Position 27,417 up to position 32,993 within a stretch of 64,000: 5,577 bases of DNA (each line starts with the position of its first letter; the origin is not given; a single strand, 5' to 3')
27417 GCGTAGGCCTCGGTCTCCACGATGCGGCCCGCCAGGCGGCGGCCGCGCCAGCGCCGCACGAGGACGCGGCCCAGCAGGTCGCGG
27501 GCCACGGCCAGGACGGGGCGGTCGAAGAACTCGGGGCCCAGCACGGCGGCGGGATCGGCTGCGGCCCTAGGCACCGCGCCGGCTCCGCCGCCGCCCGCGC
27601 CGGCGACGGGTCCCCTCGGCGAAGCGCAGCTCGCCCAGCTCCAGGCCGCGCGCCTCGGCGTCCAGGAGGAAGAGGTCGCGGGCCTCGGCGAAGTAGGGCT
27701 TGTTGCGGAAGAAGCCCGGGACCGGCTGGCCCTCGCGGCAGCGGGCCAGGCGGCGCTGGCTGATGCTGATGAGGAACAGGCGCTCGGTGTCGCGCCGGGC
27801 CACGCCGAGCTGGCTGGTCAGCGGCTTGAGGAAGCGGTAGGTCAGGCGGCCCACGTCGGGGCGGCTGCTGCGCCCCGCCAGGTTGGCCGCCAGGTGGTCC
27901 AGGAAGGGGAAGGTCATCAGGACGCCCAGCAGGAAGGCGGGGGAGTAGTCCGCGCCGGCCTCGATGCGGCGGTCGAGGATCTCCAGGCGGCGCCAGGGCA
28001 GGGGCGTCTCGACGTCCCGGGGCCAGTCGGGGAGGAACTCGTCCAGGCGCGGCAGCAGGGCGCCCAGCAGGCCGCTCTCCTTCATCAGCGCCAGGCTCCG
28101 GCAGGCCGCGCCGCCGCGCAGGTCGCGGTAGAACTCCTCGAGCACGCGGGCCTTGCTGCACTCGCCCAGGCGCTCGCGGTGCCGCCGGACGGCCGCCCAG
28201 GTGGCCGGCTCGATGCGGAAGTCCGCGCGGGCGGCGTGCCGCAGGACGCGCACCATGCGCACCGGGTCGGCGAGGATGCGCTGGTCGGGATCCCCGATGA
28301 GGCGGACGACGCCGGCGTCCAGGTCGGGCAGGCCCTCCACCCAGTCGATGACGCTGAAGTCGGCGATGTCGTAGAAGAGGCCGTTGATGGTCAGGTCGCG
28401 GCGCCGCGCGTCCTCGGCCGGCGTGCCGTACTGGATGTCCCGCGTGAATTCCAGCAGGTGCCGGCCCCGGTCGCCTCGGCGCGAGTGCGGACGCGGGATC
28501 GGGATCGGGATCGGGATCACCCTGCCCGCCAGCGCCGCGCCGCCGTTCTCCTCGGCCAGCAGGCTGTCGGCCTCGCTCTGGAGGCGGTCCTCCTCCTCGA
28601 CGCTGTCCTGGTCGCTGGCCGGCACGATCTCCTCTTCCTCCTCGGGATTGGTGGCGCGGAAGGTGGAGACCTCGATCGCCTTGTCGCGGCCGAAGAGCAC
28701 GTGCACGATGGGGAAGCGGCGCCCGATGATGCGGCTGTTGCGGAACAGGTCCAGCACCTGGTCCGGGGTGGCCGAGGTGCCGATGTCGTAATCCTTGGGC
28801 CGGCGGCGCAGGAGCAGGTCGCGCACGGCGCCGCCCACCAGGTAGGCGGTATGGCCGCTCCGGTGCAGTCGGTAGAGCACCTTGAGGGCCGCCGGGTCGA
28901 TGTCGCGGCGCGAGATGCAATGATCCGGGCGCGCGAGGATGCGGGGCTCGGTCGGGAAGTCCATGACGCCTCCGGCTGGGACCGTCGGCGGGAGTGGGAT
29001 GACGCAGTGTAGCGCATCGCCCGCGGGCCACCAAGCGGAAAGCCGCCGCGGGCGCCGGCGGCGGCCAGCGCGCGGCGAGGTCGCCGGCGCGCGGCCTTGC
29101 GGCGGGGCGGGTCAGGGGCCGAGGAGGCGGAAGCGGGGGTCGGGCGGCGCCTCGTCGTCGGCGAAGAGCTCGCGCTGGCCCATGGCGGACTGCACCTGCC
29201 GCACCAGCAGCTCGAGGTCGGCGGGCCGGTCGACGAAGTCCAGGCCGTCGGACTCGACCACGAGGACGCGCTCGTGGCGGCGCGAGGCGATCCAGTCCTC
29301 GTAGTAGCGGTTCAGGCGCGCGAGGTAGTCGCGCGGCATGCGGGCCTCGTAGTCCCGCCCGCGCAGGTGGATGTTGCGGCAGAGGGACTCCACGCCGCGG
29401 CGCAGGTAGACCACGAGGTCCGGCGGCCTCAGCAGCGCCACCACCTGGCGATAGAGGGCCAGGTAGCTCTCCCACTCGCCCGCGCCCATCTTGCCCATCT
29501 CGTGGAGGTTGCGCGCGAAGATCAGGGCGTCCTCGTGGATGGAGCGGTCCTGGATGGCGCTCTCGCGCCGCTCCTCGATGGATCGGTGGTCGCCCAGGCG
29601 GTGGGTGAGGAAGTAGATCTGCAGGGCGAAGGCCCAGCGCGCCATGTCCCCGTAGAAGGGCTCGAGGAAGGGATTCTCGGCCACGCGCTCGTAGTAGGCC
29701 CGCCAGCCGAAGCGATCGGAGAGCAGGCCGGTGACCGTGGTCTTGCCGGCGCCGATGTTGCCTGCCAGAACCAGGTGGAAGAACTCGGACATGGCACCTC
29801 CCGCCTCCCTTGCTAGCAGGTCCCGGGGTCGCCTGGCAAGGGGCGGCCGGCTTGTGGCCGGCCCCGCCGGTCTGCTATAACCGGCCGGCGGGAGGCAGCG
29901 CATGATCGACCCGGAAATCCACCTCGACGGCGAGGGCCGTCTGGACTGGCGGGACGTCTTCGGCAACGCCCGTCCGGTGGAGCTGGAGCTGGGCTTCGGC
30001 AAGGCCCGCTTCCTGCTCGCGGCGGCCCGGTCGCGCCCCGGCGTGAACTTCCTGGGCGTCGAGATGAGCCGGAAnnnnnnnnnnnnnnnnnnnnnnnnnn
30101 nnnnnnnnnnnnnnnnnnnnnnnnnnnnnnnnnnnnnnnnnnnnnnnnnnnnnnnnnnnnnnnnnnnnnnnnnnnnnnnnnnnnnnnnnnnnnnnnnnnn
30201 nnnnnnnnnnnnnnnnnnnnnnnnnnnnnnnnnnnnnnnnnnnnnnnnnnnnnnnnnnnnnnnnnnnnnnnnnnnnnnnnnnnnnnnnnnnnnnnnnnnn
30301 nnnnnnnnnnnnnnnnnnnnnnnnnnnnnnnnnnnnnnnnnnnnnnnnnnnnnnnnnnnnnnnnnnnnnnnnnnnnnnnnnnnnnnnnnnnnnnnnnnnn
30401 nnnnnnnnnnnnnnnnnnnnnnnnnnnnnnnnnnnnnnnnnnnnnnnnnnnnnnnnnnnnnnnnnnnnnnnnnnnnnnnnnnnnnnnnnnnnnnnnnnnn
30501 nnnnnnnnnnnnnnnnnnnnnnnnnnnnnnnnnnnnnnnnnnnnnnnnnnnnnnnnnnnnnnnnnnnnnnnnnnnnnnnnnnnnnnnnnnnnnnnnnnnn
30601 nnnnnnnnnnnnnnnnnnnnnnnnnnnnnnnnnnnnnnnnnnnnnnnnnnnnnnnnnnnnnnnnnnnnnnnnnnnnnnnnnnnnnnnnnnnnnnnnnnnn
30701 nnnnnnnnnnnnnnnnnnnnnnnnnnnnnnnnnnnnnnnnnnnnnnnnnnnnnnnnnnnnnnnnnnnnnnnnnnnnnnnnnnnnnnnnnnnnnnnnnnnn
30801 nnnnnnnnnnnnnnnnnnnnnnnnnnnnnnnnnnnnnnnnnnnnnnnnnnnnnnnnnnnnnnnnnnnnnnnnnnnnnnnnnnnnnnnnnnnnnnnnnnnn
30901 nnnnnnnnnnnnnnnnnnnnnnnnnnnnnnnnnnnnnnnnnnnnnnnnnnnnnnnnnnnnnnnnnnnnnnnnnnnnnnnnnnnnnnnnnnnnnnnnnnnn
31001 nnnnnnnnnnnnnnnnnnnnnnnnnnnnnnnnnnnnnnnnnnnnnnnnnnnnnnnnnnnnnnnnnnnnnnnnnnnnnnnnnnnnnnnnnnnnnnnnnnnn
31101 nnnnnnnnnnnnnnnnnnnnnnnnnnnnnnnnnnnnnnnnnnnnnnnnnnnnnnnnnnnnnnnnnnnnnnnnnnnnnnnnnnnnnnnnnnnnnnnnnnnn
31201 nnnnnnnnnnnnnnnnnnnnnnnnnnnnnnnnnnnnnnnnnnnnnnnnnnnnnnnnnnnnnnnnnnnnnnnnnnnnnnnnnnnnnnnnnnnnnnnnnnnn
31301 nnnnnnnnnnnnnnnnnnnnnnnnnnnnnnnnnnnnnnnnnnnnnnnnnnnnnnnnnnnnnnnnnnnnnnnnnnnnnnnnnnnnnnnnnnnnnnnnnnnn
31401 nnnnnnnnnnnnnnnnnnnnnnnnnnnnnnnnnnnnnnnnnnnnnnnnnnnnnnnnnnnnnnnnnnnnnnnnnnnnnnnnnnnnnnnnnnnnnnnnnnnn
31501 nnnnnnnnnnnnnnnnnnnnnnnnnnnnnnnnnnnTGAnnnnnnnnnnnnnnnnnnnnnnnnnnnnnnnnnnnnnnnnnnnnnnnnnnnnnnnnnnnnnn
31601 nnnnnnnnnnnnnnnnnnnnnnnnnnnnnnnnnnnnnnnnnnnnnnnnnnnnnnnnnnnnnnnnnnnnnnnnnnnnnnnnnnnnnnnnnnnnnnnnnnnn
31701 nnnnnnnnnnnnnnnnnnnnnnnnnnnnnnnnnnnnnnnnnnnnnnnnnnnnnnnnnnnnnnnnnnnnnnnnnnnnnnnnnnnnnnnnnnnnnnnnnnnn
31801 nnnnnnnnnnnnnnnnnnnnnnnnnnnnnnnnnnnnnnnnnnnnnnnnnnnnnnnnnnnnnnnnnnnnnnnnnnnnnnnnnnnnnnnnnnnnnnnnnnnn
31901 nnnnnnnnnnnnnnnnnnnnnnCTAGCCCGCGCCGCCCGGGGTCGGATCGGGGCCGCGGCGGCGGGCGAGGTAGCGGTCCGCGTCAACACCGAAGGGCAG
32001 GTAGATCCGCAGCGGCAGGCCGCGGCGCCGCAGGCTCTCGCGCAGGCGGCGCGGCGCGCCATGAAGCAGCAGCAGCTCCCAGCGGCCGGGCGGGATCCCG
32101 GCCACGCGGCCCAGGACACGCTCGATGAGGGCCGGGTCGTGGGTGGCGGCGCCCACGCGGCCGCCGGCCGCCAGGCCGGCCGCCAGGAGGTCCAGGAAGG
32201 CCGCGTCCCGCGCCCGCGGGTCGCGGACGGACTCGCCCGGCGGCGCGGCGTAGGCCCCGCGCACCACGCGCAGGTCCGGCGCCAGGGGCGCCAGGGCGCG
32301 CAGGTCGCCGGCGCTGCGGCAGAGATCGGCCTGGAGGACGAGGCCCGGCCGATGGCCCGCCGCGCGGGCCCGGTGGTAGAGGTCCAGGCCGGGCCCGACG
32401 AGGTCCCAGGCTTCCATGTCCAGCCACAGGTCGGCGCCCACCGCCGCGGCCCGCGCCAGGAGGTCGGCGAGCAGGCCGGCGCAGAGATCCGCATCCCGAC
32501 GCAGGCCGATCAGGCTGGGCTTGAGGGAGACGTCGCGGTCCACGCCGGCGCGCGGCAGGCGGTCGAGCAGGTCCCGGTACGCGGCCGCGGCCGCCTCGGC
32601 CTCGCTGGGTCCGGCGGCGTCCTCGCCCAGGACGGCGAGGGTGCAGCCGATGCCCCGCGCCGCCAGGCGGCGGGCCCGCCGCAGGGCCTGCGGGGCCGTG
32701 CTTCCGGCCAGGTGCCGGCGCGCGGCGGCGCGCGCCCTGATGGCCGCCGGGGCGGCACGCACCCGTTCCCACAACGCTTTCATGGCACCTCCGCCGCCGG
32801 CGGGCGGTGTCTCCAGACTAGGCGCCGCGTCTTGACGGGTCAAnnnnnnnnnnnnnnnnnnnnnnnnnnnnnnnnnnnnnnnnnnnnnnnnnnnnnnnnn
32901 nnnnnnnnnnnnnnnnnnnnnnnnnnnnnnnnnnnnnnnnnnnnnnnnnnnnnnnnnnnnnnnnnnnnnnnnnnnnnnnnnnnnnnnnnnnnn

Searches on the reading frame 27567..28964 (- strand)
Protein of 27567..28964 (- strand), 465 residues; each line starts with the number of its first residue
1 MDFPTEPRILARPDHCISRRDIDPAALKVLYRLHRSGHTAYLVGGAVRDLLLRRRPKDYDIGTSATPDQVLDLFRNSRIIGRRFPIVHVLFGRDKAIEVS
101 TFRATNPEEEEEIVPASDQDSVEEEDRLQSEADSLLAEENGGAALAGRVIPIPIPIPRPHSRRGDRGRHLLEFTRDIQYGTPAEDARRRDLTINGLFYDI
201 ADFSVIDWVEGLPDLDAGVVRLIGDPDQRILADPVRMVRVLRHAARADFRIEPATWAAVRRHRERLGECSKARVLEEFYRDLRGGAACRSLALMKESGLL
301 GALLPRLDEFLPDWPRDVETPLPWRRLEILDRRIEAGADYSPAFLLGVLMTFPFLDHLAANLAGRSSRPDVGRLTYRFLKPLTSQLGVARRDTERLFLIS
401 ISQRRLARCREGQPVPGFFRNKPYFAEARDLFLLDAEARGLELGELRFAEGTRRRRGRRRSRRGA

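Call 65: search_protein_families(library=pfam, proteins=[window:27567-28964:-], max_evalue=0.00001)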
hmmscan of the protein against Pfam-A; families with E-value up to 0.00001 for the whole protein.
window:27567-28964:- (465 aa): 2 families
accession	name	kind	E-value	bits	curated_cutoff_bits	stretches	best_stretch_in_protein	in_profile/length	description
PF01743.26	PolyA_pol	-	1.7e-30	106.4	23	1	40-221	1-126/126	Poly A polymerase head domain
PF12627.12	PolyA_pol_RNAbd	-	7.9e-15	54.8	22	1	248-310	1-63/64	Probable RNA and SrmB- binding site of polymerase A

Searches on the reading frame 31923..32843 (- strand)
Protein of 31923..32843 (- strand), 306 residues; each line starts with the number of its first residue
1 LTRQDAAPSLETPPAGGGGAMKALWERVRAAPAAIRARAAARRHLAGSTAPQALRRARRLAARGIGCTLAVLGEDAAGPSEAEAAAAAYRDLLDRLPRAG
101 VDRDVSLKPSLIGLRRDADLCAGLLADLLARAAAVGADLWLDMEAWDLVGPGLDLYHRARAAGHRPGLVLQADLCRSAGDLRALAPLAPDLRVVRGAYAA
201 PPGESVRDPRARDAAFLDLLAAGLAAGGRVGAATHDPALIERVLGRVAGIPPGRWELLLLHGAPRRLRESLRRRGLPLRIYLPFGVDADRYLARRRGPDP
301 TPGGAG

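Call 65: search_protein_families(library=pfam, proteins=[window:31923-32843:-], max_evalue=0.00001)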
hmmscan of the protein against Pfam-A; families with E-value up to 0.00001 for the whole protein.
window:31923-32843:- (306 aa): 1 family
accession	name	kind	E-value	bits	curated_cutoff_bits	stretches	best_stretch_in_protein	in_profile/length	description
PF01619.24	Pro_dh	-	5e-14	53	27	1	53-295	1-265/278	Proline dehydrogenase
